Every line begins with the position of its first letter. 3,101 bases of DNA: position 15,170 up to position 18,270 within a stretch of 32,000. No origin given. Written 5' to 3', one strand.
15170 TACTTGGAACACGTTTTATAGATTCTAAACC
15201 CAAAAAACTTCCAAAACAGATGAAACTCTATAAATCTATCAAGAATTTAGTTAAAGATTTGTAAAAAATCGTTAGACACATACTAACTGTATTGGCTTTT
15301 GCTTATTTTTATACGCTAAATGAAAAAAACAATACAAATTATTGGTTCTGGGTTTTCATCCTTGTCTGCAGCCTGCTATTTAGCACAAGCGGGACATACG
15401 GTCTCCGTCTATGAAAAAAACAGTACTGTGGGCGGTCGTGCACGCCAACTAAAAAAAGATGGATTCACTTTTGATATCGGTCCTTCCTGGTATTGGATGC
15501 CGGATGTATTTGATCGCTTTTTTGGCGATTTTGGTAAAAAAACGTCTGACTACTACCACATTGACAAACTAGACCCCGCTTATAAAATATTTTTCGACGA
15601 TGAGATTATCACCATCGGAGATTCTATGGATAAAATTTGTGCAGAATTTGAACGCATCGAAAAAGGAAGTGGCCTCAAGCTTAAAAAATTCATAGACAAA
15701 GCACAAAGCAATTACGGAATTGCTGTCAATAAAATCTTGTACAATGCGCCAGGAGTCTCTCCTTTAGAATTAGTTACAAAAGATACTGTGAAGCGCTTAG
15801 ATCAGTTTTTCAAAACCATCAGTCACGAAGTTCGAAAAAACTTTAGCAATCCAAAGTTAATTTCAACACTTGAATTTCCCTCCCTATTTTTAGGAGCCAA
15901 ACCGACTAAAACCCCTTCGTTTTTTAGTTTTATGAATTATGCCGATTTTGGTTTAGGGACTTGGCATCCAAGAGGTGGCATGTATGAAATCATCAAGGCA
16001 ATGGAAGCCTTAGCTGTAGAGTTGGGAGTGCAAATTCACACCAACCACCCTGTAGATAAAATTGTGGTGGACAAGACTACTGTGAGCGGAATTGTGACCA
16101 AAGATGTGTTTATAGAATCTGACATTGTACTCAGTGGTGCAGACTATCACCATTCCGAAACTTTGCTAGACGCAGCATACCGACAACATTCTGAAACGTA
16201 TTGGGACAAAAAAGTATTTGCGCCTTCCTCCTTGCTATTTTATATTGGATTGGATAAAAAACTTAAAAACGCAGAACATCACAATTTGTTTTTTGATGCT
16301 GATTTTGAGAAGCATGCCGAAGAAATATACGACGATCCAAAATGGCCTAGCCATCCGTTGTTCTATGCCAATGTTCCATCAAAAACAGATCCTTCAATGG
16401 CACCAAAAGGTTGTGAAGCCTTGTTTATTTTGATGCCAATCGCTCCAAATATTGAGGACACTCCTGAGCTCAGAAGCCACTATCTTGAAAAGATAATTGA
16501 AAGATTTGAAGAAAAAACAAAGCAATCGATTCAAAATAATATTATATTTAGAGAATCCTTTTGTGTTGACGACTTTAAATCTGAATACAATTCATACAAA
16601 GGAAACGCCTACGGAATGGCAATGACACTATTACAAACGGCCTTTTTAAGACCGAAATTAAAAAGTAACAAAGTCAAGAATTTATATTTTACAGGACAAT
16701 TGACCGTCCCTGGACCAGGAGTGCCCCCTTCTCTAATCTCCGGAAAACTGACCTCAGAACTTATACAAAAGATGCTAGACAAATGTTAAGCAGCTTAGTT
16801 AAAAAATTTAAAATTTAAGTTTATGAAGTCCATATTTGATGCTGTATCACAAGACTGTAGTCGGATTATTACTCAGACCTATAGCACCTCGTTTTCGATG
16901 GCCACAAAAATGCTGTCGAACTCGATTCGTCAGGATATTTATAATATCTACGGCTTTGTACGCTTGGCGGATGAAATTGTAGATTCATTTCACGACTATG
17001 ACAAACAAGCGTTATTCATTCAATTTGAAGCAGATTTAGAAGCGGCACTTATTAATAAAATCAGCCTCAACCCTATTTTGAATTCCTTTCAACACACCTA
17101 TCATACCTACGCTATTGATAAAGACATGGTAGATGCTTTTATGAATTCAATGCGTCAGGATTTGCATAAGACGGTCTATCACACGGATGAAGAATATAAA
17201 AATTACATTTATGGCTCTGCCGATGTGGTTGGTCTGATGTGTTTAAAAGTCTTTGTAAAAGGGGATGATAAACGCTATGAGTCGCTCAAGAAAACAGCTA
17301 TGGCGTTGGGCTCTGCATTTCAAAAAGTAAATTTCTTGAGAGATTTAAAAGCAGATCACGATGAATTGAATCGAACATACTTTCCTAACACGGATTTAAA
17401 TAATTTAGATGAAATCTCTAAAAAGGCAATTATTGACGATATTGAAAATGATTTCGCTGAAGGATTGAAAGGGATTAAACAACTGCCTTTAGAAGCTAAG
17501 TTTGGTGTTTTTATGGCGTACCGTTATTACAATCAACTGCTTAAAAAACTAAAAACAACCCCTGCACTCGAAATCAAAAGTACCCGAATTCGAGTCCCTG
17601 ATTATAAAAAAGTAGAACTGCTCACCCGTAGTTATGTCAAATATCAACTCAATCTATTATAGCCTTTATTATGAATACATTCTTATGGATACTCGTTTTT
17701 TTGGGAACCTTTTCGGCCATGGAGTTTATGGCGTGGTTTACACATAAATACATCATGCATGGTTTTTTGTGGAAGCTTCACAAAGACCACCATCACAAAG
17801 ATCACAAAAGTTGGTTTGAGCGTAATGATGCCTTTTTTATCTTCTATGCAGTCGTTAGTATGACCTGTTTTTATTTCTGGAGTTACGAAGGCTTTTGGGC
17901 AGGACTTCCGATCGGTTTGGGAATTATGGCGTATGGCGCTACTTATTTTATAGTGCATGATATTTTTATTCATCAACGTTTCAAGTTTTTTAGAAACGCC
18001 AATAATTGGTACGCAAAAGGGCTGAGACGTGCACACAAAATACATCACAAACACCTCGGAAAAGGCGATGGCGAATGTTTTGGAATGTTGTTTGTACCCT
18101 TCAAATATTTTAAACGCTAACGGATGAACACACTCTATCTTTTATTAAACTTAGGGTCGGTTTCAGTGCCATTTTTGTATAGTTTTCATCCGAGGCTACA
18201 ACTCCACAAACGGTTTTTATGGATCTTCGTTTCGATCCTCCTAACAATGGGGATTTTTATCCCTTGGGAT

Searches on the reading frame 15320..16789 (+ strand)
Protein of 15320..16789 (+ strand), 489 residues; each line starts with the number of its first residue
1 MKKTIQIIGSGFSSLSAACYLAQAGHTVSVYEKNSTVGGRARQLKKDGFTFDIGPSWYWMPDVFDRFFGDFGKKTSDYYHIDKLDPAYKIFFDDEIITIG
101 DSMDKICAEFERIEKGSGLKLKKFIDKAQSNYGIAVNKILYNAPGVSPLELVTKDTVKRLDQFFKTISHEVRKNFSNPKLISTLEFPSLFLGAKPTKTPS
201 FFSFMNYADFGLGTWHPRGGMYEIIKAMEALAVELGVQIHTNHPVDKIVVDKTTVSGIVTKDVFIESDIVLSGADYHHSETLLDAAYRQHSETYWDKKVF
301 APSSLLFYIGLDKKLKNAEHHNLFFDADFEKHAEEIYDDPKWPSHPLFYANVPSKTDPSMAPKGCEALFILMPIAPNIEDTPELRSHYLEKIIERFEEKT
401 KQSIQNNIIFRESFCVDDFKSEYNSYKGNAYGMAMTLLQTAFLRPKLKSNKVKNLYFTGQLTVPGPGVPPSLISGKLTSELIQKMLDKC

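Call 67: search_protein_families(library=pfam, proteins=[window:15320-16789:+], max_evalue=0.001)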
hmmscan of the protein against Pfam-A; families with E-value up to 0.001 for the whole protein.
window:15320-16789:+ (489 aa): 8 families
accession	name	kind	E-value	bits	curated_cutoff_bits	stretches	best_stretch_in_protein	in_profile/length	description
PF01593.30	Amino_oxidase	-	4.7e-29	102.4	19.8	1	15-482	4-442/443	Flavin containing amine oxidoreductase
PF13450.12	NAD_binding_8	-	5.6e-16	59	21.9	1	7-64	1-58/68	NAD(P)-binding Rossmann-like domain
PF01266.30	DAO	-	1.5e-09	38.3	27.9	1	7-39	4-36/353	FAD dependent oxidoreductase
PF00070.33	Pyr_redox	-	1.1e-06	29.5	22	0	6-38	3-35/82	Pyridine nucleotide-disulphide oxidoreductase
PF07992.20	Pyr_redox_2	-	1.5e-05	25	26.1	0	5-38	3-36/291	Pyridine nucleotide-disulphide oxidoreductase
PF00890.30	FAD_binding_2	-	2.8e-05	24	20.4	0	7-39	4-36/414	FAD binding domain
PF03486.20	HI0933_like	-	0.0003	20.8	50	0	5-39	3-37/244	HI0933-like protein Rossmann domain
PF06100.17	MCRA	-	0.00032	20.1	23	1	3-52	2-57/495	MCRA family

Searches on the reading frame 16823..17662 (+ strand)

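Call 67: search_protein_families(library=pfam, proteins=[window:16823-17662:+], max_evalue=0.001)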
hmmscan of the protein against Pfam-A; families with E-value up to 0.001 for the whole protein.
window:16823-17662:+ (279 aa): 1 family
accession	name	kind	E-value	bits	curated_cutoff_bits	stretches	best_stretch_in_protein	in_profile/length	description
PF00494.24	SQS_PSY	-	4.7e-47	161.3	26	1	18-259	2-260/263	Squalene/phytoene synthase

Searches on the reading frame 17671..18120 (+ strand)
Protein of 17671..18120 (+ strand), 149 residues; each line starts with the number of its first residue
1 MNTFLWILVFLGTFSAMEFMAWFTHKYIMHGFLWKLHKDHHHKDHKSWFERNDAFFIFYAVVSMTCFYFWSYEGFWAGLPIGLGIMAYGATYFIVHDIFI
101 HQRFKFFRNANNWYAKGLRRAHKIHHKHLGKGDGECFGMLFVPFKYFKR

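Call 67: search_protein_families(library=pfam, proteins=[window:17671-18120:+], max_evalue=0.001)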
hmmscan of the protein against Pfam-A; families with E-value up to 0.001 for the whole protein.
window:17671-18120:+ (149 aa): 1 family
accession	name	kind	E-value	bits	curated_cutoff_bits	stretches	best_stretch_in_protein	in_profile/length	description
PF04116.19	FA_hydroxylase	-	5.8e-11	43.4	31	1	13-141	4-123/132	Fatty acid hydroxylase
